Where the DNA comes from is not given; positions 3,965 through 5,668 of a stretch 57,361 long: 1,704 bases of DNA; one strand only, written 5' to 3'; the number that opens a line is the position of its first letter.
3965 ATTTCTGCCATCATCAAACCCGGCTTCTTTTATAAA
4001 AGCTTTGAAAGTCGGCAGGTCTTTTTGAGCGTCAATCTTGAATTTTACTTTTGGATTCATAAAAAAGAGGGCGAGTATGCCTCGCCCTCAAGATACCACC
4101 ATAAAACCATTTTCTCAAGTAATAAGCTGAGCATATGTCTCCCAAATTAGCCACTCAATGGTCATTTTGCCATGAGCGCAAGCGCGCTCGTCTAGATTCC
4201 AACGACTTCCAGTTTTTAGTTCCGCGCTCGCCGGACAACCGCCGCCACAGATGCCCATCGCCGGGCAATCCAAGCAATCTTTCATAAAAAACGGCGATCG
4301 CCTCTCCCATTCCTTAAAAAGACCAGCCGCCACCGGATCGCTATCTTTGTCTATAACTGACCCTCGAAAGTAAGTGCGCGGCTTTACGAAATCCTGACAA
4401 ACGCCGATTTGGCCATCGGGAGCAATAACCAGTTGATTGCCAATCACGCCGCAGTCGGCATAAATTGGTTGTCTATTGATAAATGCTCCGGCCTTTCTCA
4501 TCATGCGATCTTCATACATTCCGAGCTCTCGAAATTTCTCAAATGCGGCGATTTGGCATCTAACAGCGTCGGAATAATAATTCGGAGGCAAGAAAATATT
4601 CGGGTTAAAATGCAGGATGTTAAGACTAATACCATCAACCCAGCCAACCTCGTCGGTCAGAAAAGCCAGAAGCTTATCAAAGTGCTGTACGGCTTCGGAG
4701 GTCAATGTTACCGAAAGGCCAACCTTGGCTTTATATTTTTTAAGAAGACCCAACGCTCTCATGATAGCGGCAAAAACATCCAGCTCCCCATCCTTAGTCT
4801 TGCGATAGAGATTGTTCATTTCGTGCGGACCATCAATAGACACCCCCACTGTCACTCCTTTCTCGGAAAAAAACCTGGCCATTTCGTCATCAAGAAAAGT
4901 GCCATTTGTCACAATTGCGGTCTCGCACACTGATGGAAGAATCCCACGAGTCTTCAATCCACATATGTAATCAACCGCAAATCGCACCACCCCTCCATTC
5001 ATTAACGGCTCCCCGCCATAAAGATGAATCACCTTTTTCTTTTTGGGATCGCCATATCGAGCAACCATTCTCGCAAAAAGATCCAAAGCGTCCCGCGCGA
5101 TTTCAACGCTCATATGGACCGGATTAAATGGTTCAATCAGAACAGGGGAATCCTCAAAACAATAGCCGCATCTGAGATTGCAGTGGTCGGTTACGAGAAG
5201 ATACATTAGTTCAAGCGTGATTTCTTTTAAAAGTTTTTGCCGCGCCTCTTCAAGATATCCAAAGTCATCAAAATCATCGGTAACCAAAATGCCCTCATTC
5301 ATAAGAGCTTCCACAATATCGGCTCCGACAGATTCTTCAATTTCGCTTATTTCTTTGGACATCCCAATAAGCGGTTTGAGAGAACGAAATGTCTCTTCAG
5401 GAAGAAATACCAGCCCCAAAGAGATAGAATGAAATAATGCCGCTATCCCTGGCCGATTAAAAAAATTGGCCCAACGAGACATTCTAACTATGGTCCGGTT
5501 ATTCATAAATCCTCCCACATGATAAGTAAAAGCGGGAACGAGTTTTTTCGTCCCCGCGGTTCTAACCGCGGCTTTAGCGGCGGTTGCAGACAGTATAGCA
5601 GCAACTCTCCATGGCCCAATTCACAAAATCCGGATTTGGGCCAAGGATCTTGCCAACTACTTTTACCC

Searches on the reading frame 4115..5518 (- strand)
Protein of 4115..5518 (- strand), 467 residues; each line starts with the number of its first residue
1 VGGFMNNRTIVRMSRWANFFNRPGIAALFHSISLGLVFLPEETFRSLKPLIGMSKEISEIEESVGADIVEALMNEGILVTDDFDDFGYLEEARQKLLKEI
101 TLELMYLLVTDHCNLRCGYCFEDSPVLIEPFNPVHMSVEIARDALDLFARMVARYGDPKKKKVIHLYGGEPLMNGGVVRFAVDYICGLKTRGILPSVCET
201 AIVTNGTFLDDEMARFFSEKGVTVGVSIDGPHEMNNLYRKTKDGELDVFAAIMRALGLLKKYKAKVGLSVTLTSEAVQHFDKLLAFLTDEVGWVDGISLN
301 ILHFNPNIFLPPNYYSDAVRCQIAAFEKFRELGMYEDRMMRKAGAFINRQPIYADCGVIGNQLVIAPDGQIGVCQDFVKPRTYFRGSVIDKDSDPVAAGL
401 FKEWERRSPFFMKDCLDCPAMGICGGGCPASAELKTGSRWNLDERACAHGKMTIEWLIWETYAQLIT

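Call 8: search_protein_families(library=ncbifam, proteins=[window:4115-5518:-], max_evalue=0.01)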
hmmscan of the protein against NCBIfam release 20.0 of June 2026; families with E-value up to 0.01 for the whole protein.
window:4115-5518:- (467 aa): 59 families (the best 25 are shown)
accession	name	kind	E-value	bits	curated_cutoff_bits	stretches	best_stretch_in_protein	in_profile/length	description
TIGR04136.1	rSAM_FibroRumin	equivalog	1.9e-79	267.7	400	1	14-462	2-454/458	FibroRumin system radical SAM peptide maturase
NF047865.1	rSAM_PapB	equivalog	3.3e-37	128.4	340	1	105-438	5-326/330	PapB family radical SAM/SPASM ranthipeptide maturase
TIGR04064.1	rSAM_nif11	equivalog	6.2e-32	110.9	518.7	2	93-256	68-221/459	nif11-like peptide radical SAM maturase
TIGR03906.1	quino_hemo_SAM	equivalog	8.7e-32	110.4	453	1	66-294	61-277/467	quinohemoprotein amine dehydrogenase maturation protein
TIGR03974.1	rSAM_six_Cys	equivalog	5e-30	104.7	425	2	58-255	57-240/451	thioether cross-link-forming SCIFF peptide maturase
NF038107.1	rSAM_NF038107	equivalog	3.5e-28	98.6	600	1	62-431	44-403/444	Cys-every-fifth radical SAM/SPASM peptide maturase CefB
TIGR03942.1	sulfatase_rSAM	equivalog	9.4e-28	97.3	349.45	2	109-288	7-177/363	anaerobic sulfatase maturase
TIGR04163.1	rSAM_cobopep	equivalog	1.2e-26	93.4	375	2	70-290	31-239/428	peptide-modifying radical SAM enzyme CbpB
TIGR04068.1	rSAM_ocin_clost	equivalog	2.4e-26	92.7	500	1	59-264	40-237/462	Cys-rich peptide radical SAM maturase CcpM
NF040492.1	not_ScfB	exception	5.7e-25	88.1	855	1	63-437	59-424/450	ScfB-related radical SAM/SPASM orphan maturase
TIGR04463.1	rSAM_vs_C_rich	equivalog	4.2e-24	85.1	525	1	28-430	14-396/438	TIGR04463 family radical SAM/SPASM RiPP maturase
NF041298.1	rSAM_mat_DynA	equivalog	1.4e-23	83.5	450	1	110-436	8-329/356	dynobactin maturation radical SAM/SPASM protein DynA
NF010321.0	PRK13758.1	equivalog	3.4e-22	79.1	441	1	109-288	11-182/370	anaerobic sulfatase-maturase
TIGR04083.1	rSAM_pep_methan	hypoth_equivalog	2.6e-21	76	300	1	107-447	4-329/376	TIGR04083 family peptide-modifying radical SAM enzyme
NF041707.1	rSAM_YhhB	equivalog_domain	2.7e-21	75.9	445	1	106-265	5-158/369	cyclophane-forming radical SAM/SPASM peptide maturase YhhB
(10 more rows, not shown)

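Call 9: search_protein_families(library=pfam, proteins=[window:4115-5518:-], max_evalue=0.01)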
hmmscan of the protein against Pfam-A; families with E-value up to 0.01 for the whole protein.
window:4115-5518:- (467 aa): 1 family
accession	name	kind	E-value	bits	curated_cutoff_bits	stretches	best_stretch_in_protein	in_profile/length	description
PF04055.27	Radical_SAM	-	4.6e-16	59.9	29.5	1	109-287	3-166/166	Radical SAM superfamily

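Call 11: find_homologous_proteins(query=window:4115-5506:-, max_evalue=1e-20)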
Query window:4115-5506:- (463 aa): 484 proteins with E <= 1e-20 among 8000 candidates; the best 120 are listed.
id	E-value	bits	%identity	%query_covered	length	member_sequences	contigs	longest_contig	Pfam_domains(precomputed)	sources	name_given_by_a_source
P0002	0.0e+0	1060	100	98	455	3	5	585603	PF04055.28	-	-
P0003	3.0e-256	869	80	100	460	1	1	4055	PF04055.28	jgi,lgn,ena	-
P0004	2.6e-255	866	79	100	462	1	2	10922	PF04055.28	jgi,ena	-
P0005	1.7e-215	734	67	98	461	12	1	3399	PF04055.28,PF13353.12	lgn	-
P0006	2.0e-208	711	65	98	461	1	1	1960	PF04055.28,PF13353.12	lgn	-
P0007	3.2e-195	668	60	98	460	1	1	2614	PF04055.28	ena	-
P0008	2.2e-192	658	62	98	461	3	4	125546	PF04055.28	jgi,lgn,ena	-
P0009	2.2e-191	655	60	98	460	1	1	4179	PF04055.28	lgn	-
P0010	7.0e-191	653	58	98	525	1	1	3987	PF04055.28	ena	-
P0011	1.6e-190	652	59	98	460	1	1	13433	PF04055.28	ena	-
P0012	9.9e-189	646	61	98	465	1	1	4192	PF04055.28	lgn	-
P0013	5.5e-185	634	58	98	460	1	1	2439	PF04055.28,PF13353.12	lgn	-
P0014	6.9e-185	634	59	98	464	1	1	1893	PF04055.28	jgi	jgi:uncharacterized protein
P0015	5.7e-175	601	56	98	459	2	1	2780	PF04055.28,PF13353.12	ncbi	-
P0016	1.3e-173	596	57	98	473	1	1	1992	PF04055.28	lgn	-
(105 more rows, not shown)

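Call 12: find_encoding_contigs(protein=P0004, flank=6000, max_places=3)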
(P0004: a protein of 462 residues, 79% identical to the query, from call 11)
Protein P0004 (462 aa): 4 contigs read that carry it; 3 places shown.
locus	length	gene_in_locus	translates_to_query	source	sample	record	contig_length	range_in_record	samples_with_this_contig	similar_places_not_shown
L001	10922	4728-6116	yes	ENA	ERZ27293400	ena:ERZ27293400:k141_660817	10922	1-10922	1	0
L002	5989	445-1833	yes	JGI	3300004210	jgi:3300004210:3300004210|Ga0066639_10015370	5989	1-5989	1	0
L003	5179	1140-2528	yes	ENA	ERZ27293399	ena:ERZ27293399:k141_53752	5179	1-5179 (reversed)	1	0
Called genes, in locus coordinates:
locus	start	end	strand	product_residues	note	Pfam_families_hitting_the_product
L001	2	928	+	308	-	?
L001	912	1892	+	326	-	-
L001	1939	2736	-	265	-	PF01996:F420_ligase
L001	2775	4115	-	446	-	PF02310:B12-binding, PF04055:Radical_SAM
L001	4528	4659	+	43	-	-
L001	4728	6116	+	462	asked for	PF04055:Radical_SAM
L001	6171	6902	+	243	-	-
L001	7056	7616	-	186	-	-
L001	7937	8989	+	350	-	PF21068:ATPgraspMvdD (weak), PF08443:RimK (weak), PF02955:GSH-S_ATP (weak)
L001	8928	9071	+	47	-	-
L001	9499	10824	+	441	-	PF14870:PSII_BNR (faint), PF02012:BNR (faint), PF15902:Sortilin-Vps10 (faint), PF18962:Por_Secre_tail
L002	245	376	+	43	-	-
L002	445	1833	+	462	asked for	PF04055:Radical_SAM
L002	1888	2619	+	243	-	-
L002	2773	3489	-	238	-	-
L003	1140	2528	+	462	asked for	PF04055:Radical_SAM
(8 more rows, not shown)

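Call 13: find_encoding_contigs(protein=P0003, flank=6000, max_places=3)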
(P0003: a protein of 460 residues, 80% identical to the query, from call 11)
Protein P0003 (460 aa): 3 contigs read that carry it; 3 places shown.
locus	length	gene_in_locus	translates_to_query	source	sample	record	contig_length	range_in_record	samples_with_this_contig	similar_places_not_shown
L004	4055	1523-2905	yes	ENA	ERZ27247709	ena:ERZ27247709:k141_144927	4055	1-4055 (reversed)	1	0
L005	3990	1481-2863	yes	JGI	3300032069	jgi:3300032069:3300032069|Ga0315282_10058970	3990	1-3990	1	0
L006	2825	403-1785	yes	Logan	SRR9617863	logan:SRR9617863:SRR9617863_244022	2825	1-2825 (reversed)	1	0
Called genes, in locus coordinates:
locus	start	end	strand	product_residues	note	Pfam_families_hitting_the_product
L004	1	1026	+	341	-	?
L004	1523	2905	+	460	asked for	PF04055:Radical_SAM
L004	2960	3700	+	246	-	-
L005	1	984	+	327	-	?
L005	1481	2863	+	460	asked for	PF04055:Radical_SAM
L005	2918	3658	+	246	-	-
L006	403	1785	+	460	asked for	PF04055:Radical_SAM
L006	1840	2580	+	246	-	-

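Call 21: find_related_loci(query=A2, collection=genome_contigs, flank=3000)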
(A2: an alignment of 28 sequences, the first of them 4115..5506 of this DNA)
Query A2 (463 aa) in genome_contigs; peptide patterns used: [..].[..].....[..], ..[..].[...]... (x = any residue, [..] = any of these).
246 stretches matched a pattern; 208 encode a relative of the query (tblastn E <= 1e-3); the best 80 are kept; 80 distinct loci.
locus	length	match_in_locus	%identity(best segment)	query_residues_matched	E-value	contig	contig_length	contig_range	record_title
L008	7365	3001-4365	62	7-461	0e+0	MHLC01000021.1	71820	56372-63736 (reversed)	MAG: Candidatus Liptonbacteria bacterium RIFCSPLOWO2_01_FULL_56_20 rifcsplowo2_01_scaffold_4291, whole genome shotgun se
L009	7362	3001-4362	54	8-461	3e-174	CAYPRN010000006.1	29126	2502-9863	MAG TPA_asm: uncultured Gammaproteobacteria bacterium isolate SRP178699_co2_510 genome assembly, contig: NODE_825_length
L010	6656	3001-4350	53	7-461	1e-164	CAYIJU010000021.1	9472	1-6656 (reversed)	MAG TPA_asm: uncultured Candidatus Saccharibacteria bacterium isolate ERP119705_co20_288 genome assembly, contig: NODE_9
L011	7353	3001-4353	53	4-459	3e-158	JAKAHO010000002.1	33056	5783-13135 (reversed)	MAG: bacterium isolate WY3.bin113 NODE_1968_length_33056_cov_5.998148, whole genome shotgun sequence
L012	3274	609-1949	50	8-463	3e-163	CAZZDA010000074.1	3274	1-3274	MAG TPA_asm: uncultured Gammaproteobacteria bacterium isolate SRP167671_co2_226 genome assembly, contig: NODE_32091_leng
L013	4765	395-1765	49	1-461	6e-156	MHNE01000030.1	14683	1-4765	MAG: Candidatus Portnoybacteria bacterium RIFCSPLOWO2_01_FULL_43_11 rifcsplowo2_01_scaffold_8912, whole genome shotgun s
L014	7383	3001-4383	50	1-462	3e-155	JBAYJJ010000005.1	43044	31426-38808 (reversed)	MAG: Patescibacteria group bacterium isolate SO_2016_GW1_53 scaffold01671_OW334_2016, whole genome shotgun sequence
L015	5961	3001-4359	50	4-461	4e-152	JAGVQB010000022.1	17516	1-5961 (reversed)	MAG: bacterium isolate DeMMO3_34 c_000000088826, whole genome shotgun sequence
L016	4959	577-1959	47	4-463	7e-152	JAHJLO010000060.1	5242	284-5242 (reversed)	MAG: Patescibacteria group bacterium isolate Old_saline.mb.14 Old_saline.mb.14_k141_640243, whole genome shotgun sequenc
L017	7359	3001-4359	50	9-462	2e-149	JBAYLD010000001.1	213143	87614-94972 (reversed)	MAG: Candidatus Paceibacterota bacterium isolate SO_2016_GW1_95 scaffold00110_OW334_2016, whole genome shotgun sequence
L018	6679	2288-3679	47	1-463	1e-149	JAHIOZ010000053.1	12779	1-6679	MAG: Patescibacteria group bacterium isolate KR13_S3.mb.34 KR13_S3.mb.34_k141_229013, whole genome shotgun sequence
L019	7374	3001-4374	46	1-459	4e-148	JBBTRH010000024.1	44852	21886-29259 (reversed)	MAG: Patescibacteria group bacterium isolate H32-bin145_1 H32_bin145_1_000000000024, whole genome shotgun sequence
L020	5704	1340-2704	47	6-463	9e-143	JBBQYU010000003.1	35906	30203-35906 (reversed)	MAG: Candidatus Moraniibacteriota bacterium isolate Co_metawrap_2179 Cmw_2179_k141_3035750_length_35906_cov_8.0000, whol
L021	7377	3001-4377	45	1-462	3e-135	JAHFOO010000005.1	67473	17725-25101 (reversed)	MAG: Candidatus Moraniibacteriota bacterium isolate nzgw505 NODE_307_length_67474_cov_4.595089, whole genome shotgun seq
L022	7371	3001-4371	43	4-459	4e-131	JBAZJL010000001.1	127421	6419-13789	MAG: Candidatus Paceibacterota bacterium isolate SO_2017_LW4_119 scaffold_443_c1_LW137-91_2017, whole genome shotgun seq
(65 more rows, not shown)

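Call 22: find_related_loci(query=A2, collection=metagenome_contigs, flank=3000)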
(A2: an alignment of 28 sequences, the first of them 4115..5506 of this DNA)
Query A2 (463 aa) in metagenome_contigs; peptide patterns used: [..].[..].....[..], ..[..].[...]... (x = any residue, [..] = any of these).
599 stretches matched a pattern (row limit reached: there are more); 532 encode a relative of the query (tblastn E <= 1e-3); the best 80 are kept; 80 distinct loci.
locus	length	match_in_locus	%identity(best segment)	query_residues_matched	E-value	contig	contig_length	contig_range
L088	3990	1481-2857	80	1-461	0e+0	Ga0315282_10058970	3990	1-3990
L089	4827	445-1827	79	1-461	0e+0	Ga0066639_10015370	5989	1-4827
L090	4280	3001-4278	78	1-426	0e+0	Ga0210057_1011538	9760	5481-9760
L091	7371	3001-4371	67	6-461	0e+0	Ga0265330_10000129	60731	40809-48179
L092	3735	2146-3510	62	7-461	0e+0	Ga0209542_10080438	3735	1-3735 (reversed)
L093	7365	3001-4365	62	7-461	0e+0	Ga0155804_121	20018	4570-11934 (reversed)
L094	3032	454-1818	55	6-460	0e+0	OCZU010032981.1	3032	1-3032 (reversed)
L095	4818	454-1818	55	6-460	1e-176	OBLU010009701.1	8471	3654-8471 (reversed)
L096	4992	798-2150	53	6-461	4e-169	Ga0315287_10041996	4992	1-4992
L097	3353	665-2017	53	6-461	9e-174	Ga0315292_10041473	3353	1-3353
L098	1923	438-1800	56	8-461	1e-179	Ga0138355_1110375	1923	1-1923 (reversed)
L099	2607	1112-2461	53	7-461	2e-175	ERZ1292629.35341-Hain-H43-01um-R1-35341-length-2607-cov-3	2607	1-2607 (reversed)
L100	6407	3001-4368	52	1-461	4e-163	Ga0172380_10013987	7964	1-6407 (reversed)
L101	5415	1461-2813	54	6-461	2e-164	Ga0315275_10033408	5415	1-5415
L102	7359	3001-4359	52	4-461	1e-161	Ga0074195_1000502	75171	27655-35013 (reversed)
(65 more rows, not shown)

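Call 38: search_solved_structures(query=window:4115-5506:-, max_evalue=0.00001)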
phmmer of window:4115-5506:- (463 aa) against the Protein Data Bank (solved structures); distinct sequences matched with E-value up to 0.00001: 5.
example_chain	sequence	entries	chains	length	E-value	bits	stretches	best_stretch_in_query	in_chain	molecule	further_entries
8vpo_A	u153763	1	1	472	7.8e-23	84.3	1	3-454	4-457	Radical SAM core domain-containing protein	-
4k37_A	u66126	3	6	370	2.1e-19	73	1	100-439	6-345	Anaerobic sulfatase-maturating enzyme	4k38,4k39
4k36_A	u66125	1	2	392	2.6e-19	72.7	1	100-439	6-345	Anaerobic sulfatase-maturating enzyme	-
5wgg_A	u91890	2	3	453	6.5e-19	71.4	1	48-240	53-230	Radical SAM domain protein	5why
9gm3_A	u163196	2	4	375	3.2e-12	49.3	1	103-424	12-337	ChlB radical SAM domain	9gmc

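Call 40: search_solved_structures(query=window:4115-5506:-, max_evalue=1e-20, show_alignments=1)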
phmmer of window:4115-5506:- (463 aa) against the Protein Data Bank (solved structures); distinct sequences matched with E-value up to 1e-20: 1.
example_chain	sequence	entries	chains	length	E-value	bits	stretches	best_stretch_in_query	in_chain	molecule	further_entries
8vpo_A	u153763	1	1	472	7.8e-23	84.3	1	3-454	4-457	Radical SAM core domain-containing protein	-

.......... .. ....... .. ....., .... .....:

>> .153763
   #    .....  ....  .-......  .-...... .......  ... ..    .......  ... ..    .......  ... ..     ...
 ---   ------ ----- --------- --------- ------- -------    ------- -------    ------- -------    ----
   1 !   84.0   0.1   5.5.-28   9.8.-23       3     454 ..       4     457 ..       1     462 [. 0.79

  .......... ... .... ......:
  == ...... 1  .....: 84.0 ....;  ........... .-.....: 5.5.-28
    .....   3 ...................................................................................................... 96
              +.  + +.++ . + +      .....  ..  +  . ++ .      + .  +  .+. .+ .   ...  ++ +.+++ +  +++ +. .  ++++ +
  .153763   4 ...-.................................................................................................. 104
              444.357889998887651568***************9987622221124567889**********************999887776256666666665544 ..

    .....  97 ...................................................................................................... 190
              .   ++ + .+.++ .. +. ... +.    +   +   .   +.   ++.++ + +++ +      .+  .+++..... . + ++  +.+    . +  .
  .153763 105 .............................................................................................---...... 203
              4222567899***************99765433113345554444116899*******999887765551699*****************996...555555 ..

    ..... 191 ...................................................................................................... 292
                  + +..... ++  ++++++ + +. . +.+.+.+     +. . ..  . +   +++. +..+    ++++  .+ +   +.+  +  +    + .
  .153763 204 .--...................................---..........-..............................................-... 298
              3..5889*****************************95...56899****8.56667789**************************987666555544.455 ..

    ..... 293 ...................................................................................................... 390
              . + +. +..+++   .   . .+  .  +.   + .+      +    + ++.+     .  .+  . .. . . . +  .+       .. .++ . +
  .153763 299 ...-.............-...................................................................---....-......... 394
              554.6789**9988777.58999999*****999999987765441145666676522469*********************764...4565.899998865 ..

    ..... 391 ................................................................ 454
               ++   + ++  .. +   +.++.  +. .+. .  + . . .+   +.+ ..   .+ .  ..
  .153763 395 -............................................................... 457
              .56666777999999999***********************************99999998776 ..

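Call 77: predict_structure(alignment_id=A2)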
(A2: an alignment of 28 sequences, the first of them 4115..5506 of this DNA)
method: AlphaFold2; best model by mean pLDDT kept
length: 463 residues; sequences in the alignment: 28
mean_pLDDT: 94.0   pTM: 0.91
mean pLDDT of the five models: 94.0, 93.2, 92.7, 92.7, 90.5
residues with pLDDT >= 90: 407; 70-90: 45; 50-70: 9; < 50: 2
segments of 3 or more residues with pLDDT < 50: none
pLDDT, mean of each block of 10 residues (from residue 1): 80 95 97 97 89 95 97 96 97 96 96 77 75 98 98 96 96 99 98 97 97 98 96 91 96 98 96 97 97 95 90 98 95 93 95 92 96 86 93 94 93 95 92 92 96 97 85
secondary structure, 60 per line:
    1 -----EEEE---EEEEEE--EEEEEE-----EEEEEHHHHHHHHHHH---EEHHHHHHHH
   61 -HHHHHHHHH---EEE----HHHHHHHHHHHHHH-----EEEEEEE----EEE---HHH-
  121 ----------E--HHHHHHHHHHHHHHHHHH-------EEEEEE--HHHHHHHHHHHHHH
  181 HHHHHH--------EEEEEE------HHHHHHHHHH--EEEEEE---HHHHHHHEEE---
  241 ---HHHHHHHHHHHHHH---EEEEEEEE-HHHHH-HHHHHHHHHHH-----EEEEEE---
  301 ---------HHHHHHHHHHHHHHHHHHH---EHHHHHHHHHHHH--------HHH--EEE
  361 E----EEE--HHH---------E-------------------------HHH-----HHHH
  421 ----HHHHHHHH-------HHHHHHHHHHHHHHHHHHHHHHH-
elements in order: E6-9 E13-18 E21-26 E32-36 H37-47 H53-60 H62-70 E74-76 H81-94 E100-106 E111-113 H134-151 E159-164 H167-186 E195-200 H207-216 E219-224 H228-234 E235-237 H244-257 E261-268 H270-274 H276-286 E292-297 H310-328 H333-344 E358-361 E366-368 H417-420 H425-432 H440-462

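Call 80: fold_search(model_id=the predicted structure, library=pdb)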
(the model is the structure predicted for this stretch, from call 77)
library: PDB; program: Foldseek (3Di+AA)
matches with E <= 10: 1655; with E <= 0.001: 104
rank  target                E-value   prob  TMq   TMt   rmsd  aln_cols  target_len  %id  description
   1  8vpo                  9.2e-24  1.00  0.71  0.73   5.0       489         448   19  X-Ray Crystal Structure of TigE from Paramaledivibacter caminithermalis (released 2024-02-07)
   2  5why_B                1.4e-21  1.00  0.73  0.79   4.9       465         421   20  Structural Insights into Thioether Bond Formation in the Biosynthesis of Sactipeptides (released 2017-07-26)
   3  5why_A                1.7e-21  1.00  0.73  0.80   4.8       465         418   20  Structural Insights into Thioether Bond Formation in the Biosynthesis of Sactipeptides (released 2017-07-26)
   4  5wgg_A                2.3e-21  1.00  0.74  0.77   4.8       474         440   20  Structural Insights into Thioether Bond Formation in the Biosynthesis of Sactipeptides (released 2017-07-26)
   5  4k37_B                8.2e-18  1.00  0.63  0.78   4.1       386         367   20  Native anSMEcpe with bound AdoMet (released 2013-05-08)
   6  4k37_A                2.6e-17  1.00  0.63  0.78   4.1       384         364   21  Native anSMEcpe with bound AdoMet (released 2013-05-08)
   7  4k38_A                2.7e-17  1.00  0.62  0.77   4.1       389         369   20  Native anSMEcpe with bound AdoMet and Kp18Cys peptide (released 2013-05-08)
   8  4k36_A                3.0e-17  1.00  0.62  0.73   4.4       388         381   21  His6 tagged anSMEcpe with bound AdoMet (released 2013-05-08)
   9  4k39_B                6.8e-17  1.00  0.61  0.77   4.2       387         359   20  Native anSMEcpe with bound AdoMet and Cp18Cys peptide (released 2013-05-08)
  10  4k38_B                7.6e-17  1.00  0.61  0.77   4.2       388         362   22  Native anSMEcpe with bound AdoMet and Kp18Cys peptide (released 2013-05-08)
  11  4k36_B                9.5e-17  1.00  0.62  0.78   4.0       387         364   21  His6 tagged anSMEcpe with bound AdoMet (released 2013-05-08)
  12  4k39_A                1.7e-16  1.00  0.61  0.77   4.1       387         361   22  Native anSMEcpe with bound AdoMet and Cp18Cys peptide (released 2013-05-08)
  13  9gm3_A                1.5e-15  1.00  0.60  0.72   4.8       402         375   19  Crystal structure of the complex formed between the radical SAM protein ChlB and the leader region of its precursor su (released 2025-06-25)
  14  9gmc_A                2.3e-15  1.00  0.60  0.72   4.8       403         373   18  Crystal structure of the complex formed between the radical SAM protein ChlB and the R3A mutant of ChlA (released 2025-06-25)
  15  9gm3_C                6.5e-15  1.00  0.58  0.70   5.2       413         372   19  Crystal structure of the complex formed between the radical SAM protein ChlB and the leader region of its precursor su (released 2025-06-25)
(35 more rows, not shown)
